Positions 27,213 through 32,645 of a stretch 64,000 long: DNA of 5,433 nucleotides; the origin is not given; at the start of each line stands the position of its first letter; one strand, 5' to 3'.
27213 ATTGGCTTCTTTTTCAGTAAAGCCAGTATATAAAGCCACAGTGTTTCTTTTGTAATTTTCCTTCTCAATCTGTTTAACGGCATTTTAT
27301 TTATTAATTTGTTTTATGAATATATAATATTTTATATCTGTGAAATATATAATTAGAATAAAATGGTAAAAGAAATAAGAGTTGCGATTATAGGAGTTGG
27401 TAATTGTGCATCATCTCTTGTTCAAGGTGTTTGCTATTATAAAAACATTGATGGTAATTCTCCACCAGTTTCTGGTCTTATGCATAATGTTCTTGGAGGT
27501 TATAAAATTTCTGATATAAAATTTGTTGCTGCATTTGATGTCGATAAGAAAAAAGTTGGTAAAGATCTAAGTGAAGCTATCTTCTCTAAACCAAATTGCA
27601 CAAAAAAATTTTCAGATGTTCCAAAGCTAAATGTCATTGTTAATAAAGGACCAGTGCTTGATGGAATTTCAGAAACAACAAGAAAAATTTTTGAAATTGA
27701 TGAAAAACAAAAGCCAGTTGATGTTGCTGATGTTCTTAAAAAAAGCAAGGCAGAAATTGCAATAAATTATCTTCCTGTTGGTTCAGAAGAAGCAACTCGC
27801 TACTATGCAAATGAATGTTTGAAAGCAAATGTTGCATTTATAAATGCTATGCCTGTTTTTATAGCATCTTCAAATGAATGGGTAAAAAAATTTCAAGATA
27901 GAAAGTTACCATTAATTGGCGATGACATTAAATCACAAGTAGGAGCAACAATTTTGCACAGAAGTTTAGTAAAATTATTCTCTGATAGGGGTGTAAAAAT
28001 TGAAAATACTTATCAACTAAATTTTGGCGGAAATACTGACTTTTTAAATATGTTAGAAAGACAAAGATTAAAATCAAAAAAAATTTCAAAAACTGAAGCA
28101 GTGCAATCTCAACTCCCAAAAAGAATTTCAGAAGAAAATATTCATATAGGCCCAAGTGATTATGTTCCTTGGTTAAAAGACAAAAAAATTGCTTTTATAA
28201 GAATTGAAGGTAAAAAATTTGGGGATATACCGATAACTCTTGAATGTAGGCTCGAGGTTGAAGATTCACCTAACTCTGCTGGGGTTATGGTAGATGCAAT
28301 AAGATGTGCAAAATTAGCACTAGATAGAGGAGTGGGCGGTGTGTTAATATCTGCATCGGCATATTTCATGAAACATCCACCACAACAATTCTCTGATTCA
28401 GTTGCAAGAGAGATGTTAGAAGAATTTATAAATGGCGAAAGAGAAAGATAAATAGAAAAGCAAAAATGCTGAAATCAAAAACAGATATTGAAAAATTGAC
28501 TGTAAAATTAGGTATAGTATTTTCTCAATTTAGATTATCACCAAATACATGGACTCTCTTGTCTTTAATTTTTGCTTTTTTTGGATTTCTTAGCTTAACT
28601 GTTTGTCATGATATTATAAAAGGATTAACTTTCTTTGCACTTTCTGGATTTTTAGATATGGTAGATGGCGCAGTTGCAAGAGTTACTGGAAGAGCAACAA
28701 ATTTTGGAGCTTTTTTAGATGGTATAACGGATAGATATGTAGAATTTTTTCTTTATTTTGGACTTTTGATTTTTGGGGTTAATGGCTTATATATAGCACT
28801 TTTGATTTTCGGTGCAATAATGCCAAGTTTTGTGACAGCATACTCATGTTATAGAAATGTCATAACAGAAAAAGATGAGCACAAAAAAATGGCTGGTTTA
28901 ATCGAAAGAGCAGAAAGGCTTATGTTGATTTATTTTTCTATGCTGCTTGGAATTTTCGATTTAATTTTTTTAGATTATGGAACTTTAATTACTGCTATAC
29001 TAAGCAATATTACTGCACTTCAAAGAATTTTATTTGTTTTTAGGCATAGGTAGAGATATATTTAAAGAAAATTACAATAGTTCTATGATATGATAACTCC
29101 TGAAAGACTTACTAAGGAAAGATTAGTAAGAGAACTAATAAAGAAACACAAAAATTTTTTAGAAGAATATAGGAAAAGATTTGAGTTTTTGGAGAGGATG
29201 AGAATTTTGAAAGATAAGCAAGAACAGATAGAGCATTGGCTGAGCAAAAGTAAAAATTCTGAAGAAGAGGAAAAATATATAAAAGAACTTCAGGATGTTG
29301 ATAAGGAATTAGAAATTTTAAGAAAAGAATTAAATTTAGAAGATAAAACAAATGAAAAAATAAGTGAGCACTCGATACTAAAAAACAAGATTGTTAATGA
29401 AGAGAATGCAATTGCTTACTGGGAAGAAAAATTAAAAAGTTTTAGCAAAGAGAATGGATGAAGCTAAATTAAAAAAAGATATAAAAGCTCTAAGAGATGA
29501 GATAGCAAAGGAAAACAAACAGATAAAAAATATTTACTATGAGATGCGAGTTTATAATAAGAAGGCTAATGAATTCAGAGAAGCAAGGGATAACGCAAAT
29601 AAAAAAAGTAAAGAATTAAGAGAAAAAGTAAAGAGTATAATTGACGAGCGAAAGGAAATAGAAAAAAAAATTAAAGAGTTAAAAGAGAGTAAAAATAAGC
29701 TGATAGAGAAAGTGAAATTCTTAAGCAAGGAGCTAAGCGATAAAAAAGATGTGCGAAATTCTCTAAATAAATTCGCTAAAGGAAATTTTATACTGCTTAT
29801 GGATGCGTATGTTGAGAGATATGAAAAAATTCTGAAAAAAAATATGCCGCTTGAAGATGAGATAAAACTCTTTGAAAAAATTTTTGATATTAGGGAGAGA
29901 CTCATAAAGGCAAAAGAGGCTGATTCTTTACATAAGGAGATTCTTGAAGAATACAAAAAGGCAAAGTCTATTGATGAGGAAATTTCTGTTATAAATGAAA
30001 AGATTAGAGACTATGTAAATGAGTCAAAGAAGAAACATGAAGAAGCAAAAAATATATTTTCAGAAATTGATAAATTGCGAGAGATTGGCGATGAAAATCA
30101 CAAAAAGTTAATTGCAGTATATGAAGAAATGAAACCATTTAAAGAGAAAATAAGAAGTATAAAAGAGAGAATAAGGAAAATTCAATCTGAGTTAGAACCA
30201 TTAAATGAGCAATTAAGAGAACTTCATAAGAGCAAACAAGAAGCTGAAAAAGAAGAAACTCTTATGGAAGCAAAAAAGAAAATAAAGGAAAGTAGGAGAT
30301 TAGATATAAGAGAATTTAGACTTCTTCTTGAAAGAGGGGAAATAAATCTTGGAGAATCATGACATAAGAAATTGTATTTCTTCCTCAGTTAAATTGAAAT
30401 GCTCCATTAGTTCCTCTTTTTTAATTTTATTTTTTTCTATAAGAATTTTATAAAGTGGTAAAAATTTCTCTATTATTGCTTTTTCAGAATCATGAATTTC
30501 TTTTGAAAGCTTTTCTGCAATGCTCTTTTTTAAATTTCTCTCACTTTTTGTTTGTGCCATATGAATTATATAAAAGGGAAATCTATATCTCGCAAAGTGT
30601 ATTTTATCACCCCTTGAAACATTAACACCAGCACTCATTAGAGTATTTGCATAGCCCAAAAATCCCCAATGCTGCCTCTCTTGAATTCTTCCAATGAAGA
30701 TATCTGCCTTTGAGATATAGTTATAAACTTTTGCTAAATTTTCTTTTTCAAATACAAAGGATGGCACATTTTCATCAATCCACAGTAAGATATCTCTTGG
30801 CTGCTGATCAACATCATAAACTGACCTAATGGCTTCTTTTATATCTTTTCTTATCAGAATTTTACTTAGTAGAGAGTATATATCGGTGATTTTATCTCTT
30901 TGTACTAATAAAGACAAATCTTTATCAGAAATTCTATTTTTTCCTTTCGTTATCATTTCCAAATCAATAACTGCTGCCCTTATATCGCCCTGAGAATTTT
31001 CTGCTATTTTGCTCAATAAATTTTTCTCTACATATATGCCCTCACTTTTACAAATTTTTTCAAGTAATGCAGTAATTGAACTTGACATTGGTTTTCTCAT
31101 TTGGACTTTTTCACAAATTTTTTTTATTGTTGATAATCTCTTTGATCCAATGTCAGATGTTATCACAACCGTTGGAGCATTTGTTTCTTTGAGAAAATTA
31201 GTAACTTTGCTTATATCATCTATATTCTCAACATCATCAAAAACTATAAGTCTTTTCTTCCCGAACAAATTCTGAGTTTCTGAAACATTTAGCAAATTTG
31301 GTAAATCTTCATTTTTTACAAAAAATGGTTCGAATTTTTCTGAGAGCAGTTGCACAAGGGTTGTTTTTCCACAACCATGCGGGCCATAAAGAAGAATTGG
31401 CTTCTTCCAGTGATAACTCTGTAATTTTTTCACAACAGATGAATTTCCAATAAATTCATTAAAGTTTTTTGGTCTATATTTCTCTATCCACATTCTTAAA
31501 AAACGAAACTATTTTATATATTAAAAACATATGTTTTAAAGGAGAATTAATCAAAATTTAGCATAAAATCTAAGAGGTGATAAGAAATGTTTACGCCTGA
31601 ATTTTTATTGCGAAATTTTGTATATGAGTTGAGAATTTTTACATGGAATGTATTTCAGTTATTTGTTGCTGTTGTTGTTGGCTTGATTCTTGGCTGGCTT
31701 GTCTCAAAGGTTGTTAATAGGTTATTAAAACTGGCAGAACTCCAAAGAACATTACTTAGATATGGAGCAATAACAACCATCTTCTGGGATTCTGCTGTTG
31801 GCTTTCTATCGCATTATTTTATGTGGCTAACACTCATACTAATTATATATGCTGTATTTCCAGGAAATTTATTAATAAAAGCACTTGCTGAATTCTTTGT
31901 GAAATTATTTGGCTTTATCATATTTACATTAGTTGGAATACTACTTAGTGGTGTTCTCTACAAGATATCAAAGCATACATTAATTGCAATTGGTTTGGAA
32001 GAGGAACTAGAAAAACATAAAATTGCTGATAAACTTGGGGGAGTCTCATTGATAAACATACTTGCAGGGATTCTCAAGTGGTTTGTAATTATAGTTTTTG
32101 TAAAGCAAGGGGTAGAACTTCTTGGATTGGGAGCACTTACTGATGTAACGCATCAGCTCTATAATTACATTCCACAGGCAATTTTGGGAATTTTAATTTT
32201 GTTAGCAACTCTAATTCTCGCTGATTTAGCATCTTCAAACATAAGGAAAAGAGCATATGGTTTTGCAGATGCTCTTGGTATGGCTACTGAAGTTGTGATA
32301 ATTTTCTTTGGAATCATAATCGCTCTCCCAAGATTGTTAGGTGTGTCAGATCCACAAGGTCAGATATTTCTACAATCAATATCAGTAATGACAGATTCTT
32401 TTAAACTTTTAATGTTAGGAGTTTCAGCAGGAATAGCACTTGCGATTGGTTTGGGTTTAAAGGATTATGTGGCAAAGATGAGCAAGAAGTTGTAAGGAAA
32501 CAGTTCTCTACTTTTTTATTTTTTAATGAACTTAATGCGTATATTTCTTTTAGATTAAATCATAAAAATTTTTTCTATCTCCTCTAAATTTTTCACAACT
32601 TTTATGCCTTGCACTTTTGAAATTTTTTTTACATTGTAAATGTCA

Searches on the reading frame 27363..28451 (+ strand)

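Call 38: search_protein_families(library=pfam, proteins=[window:27363-28451:+], max_evalue=0.00001)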
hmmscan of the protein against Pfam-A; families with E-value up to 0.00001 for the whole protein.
window:27363-28451:+ (362 aa): 1 family
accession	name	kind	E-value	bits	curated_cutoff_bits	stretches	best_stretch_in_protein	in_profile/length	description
PF01658.22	Inos-1-P_synth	-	1.2e-38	132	27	1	194-302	1-107/107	Myo-inositol-1-phosphate synthase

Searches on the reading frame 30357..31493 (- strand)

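Call 38: search_protein_families(library=pfam, proteins=[window:30357-31493:-], max_evalue=0.00001)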
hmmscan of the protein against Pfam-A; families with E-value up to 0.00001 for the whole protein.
window:30357-31493:- (378 aa): 3 families
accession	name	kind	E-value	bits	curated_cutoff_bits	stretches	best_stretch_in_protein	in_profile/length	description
PF21960.2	RCF1-5-like_lid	-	3.9e-10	40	27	1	143-179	2-39/43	RCF1/5-like, AAA+ ATPase lid domain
PF13173.12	AAA_14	-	9.6e-09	35.8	27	1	30-129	2-110/129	AAA domain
PF25361.1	AAA_lid_RFC1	-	1.3e-06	28.2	34.9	1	139-189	3-53/59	RFC1-like, AAA+ ATPase lid domain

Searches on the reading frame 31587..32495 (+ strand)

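Call 38: search_protein_families(library=pfam, proteins=[window:31587-32495:+], max_evalue=0.00001)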
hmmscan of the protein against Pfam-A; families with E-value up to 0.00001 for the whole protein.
window:31587-32495:+ (302 aa): 1 family
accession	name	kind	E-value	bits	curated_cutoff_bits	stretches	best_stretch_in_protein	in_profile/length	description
PF05552.17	MS_channel_1st_1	-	9.6e-06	25.8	22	0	184-217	3-36/50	Mechanosensitive ion channel, conserved TM helix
